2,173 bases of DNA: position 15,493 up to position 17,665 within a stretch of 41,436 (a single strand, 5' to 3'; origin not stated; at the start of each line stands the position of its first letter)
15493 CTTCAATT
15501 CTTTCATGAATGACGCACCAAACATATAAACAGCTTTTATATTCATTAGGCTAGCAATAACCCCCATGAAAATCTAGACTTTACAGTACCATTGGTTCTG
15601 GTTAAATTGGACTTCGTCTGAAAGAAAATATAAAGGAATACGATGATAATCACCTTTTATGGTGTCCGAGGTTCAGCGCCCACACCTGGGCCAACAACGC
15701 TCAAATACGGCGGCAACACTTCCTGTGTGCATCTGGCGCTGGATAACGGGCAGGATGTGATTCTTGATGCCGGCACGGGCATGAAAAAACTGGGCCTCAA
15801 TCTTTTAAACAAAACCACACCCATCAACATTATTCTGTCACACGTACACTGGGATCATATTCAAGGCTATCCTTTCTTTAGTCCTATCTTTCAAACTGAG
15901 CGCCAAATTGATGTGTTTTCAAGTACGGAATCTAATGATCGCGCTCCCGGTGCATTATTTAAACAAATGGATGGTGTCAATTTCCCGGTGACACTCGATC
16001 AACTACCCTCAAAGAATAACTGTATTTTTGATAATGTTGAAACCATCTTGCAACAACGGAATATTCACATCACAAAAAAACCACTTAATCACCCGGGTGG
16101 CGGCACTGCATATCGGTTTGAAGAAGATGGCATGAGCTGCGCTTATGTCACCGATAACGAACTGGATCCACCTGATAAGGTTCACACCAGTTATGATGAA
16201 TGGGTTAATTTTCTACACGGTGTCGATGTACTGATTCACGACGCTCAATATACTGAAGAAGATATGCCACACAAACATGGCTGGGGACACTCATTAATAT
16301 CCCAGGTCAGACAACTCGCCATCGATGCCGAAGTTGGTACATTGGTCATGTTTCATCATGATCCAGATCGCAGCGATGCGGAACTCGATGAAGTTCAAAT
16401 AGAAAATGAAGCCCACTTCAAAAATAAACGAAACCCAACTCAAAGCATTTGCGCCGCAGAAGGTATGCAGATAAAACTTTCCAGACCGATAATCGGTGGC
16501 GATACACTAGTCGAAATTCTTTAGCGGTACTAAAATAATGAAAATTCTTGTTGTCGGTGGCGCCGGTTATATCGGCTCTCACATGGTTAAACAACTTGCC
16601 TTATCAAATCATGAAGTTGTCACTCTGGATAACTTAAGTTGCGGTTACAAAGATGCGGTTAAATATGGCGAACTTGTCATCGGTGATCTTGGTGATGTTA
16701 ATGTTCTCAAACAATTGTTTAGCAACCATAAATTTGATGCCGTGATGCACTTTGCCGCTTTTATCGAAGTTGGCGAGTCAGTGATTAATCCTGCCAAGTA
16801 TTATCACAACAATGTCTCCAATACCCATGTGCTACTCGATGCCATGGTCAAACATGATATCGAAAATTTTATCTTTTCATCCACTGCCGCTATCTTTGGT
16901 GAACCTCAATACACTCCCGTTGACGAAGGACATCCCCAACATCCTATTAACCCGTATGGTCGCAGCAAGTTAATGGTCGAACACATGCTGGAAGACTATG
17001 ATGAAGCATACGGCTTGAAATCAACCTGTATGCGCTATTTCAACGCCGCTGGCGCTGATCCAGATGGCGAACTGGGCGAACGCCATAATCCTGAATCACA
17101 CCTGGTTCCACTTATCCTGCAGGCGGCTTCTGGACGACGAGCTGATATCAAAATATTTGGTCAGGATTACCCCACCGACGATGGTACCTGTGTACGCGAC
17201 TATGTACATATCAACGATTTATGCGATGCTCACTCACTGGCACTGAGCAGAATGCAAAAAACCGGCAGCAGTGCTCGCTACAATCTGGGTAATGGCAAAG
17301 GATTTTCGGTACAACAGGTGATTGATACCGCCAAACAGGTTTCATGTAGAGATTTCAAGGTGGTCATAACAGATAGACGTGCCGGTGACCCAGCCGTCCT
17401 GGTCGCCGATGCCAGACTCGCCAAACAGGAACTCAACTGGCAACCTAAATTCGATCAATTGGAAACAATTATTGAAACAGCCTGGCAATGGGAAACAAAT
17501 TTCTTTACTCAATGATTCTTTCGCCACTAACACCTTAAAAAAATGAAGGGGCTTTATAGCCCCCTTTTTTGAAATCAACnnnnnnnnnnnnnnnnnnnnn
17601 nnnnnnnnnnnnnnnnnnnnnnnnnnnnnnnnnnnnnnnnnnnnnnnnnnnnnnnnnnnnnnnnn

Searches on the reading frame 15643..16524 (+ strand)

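Call 24: search_protein_families(library=pfam, proteins=[window:15643-16524:+], max_evalue=0.00001)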
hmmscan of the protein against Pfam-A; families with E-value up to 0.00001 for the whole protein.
window:15643-16524:+ (293 aa): 1 family
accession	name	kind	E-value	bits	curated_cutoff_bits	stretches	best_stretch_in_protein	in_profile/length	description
PF12706.13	Lactamase_B_2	-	1.2e-12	48.3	27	1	39-239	3-200/200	Beta-lactamase superfamily domain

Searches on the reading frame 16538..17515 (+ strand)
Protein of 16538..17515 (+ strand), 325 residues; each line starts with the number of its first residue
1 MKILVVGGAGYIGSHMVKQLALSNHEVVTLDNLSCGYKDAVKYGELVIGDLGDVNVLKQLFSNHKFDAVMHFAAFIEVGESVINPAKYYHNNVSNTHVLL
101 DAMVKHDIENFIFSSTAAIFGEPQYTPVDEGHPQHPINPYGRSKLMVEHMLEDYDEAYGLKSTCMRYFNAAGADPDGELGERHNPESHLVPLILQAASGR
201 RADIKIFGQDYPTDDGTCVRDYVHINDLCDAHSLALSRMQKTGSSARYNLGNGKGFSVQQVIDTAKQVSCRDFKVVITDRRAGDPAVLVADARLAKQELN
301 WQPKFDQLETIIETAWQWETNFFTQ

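Call 24: search_protein_families(library=pfam, proteins=[window:16538-17515:+], max_evalue=0.00001)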
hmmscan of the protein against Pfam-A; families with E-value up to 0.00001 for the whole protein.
window:16538-17515:+ (325 aa): 8 families
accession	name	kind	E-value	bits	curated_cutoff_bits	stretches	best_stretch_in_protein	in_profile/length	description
PF01370.27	Epimerase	-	1.4e-57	195.3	20.9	1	3-251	1-240/240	NAD dependent epimerase/dehydratase family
PF16363.11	GDP_Man_Dehyd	-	6.4e-54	184.1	27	1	4-309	1-327/332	GDP-mannose 4,6 dehydratase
PF04321.23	RmlD_sub_bind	-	7.8e-17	61.7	27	1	1-155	1-140/287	RmlD substrate binding domain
PF01073.25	3Beta_HSD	-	3.4e-15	56.3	22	1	4-153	1-159/280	3-beta hydroxysteroid dehydrogenase/isomerase family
PF02719.21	Polysacc_synt_2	-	2e-13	50.6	20.2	1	3-171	1-172/293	Polysaccharide biosynthesis protein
PF05368.20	NmrA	-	4.2e-07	30.3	27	1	2-157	4-140/298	NmrA-like family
PF13460.12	NAD_binding_10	-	7.9e-07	29.6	27.2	1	7-153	1-133/184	NAD(P)H-binding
PF07993.18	NAD_binding_4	-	3.8e-06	26.7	20.1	0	64-169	87-206/258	Male sterility protein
